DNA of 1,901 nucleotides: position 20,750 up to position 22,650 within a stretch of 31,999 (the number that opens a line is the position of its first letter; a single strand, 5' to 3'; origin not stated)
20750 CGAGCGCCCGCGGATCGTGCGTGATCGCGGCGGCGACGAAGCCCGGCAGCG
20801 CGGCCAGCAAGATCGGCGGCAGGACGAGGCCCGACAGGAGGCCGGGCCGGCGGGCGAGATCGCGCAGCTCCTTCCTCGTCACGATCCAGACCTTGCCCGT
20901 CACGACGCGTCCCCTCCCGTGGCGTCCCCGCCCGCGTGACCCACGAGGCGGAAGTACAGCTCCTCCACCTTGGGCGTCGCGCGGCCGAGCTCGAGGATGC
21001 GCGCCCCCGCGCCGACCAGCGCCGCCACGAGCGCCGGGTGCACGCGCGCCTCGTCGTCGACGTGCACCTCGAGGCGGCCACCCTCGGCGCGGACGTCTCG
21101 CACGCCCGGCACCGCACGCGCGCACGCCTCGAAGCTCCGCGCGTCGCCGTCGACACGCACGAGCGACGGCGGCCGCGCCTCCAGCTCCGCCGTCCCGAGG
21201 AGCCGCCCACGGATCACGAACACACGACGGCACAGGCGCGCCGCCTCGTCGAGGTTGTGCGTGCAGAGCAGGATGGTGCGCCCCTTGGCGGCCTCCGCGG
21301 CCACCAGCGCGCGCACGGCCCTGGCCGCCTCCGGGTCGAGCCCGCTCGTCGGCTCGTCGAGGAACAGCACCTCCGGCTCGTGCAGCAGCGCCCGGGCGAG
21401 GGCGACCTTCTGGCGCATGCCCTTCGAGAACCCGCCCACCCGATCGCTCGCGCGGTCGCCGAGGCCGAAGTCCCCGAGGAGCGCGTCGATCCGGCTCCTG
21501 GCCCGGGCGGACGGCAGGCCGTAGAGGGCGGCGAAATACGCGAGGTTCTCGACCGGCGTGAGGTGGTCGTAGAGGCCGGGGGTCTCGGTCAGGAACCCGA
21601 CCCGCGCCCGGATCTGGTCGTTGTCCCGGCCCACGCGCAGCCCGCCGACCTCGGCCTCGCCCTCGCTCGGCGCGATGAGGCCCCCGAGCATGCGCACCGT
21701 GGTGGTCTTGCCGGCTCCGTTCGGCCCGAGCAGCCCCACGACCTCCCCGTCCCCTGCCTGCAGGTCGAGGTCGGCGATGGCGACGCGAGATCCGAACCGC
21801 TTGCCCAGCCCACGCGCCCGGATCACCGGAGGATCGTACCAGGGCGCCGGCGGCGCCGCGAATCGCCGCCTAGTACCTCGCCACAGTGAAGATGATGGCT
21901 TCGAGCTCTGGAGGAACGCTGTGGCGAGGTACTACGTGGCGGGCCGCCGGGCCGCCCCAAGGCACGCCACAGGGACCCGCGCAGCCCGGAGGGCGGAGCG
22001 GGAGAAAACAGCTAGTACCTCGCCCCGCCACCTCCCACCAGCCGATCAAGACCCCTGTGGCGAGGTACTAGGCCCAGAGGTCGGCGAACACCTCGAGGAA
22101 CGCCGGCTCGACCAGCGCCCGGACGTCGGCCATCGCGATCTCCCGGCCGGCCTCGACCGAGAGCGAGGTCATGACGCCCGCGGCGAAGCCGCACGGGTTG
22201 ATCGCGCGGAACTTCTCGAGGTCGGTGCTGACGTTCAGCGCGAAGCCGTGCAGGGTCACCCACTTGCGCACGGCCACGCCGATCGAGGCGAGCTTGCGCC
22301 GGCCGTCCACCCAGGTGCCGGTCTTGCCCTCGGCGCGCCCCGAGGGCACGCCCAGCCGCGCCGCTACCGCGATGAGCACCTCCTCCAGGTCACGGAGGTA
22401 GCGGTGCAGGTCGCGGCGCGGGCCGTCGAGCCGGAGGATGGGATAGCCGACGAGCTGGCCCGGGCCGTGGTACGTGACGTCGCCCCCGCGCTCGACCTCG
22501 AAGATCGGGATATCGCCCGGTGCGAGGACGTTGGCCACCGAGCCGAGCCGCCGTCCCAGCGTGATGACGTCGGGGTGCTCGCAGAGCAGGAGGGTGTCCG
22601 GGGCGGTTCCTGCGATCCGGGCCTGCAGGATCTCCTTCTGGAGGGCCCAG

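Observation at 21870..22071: MITE-like 202-bp element with perfect 17-bp terminal inverted repeats and triplicated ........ half-sites, abutting the lipB stop codon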

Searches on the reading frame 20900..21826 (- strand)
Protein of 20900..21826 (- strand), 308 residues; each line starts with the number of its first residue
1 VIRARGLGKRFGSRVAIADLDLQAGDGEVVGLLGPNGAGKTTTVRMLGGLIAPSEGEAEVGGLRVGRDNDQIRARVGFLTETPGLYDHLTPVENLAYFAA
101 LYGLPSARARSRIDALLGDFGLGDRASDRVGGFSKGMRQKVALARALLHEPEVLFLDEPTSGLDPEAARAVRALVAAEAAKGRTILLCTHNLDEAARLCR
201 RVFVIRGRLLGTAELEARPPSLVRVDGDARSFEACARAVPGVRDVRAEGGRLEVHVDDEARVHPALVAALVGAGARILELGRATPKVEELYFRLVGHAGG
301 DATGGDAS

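Call 6: search_protein_families(library=pfam, proteins=[window:20900-21826:-])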
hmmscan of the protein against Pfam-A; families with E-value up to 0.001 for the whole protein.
window:20900-21826:- (308 aa): 2 families
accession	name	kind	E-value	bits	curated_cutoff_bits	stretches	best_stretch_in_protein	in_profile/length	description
PF00005.33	ABC_tran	-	1.7e-29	103.6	25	1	19-161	3-137/137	ABC transporter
PF13304.12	AAA_21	-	3.3e-14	54.1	27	1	116-191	221-299/304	AAA domain, putative AbiEii toxin, Type IV TA system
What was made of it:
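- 20900..21826 (-): ABC transporter ATPase downstream. Its conserved 43-bp upstream region (21827-21869) is left intact by the insertion. PF00005 (call 6).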

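Call 33: find_encoding_contigs(protein=window:20900-21826:-, flank=3000, max_places=6)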
Protein window:20900-21826:- (308 aa): no gene with exactly this product is on record in the collection.
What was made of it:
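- Tried and rejected: Exact-protein look-up of the ABC ATPase, to get the other side of the junction in the Logan assembly: not on record (call 33).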

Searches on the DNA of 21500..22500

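Call 7: search_rna_families(source=window, start=21500, end=22500, threshold=evalue, max_evalue=10)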
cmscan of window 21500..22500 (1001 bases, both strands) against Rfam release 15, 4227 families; matches with E-value up to 10: 5.
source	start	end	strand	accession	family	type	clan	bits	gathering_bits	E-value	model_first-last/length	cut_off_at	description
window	21861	21946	+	RF03892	mir-4860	Gene; miRNA;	-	29.2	100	0.0012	1-74/74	no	mir-4860 microRNA precursor family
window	21866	21939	-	RF03355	mir-2008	Gene; miRNA;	-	17.2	93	2.3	1-85/85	no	mir-2008 microRNA precursor family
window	21835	21903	+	RF02989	gntR-DTE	Gene; sRNA;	-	15.8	63.6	5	1-119/119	no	gntR-DTE RNA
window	22132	22210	+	RF01019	mir-922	Gene; miRNA;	-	15.2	95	6.9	1-81/81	no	mir-922 microRNA precursor family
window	22187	22259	+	RF01781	ASdes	Gene; sRNA;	-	13.8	40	7.4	1-68/68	no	ASdes TB sRNA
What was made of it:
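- On Known structured RNA family (Rfam): That is a generic hairpin match (call 7).
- Tried and rejected: Rfam scan of 21500-22500 with a permissive E-value: only sub-threshold hairpin-type hits (call 7).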
